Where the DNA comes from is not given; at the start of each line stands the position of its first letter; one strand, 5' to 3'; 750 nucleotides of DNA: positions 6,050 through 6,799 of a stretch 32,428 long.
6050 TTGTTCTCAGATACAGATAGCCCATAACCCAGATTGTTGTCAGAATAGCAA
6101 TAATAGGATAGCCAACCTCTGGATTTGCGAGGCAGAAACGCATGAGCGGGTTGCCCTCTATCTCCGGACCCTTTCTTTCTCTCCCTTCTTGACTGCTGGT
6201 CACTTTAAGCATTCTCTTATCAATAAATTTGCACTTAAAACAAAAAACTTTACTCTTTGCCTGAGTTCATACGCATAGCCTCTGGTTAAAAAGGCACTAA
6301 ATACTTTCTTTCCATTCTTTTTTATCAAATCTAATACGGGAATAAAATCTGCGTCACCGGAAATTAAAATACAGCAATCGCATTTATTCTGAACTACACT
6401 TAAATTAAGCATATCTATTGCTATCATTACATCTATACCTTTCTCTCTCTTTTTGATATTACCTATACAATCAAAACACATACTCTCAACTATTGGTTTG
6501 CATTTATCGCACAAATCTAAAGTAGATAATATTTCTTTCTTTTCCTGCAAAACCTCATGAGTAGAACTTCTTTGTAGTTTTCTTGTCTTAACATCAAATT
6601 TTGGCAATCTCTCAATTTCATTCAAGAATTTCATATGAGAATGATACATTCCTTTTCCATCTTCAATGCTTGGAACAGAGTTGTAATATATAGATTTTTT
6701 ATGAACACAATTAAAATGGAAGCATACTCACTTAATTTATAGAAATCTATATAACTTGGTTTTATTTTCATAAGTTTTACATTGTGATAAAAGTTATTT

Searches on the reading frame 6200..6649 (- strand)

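Call 72: search_protein_families(library=pfam, proteins=[window:6200-6649:-], max_evalue=0.0001)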
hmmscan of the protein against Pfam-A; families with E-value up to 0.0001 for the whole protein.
window:6200-6649:- (149 aa): 1 family
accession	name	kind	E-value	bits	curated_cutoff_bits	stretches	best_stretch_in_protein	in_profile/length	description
PF01936.24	NYN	-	3.8e-12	47.4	24.2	1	66-133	69-138/145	NYN domain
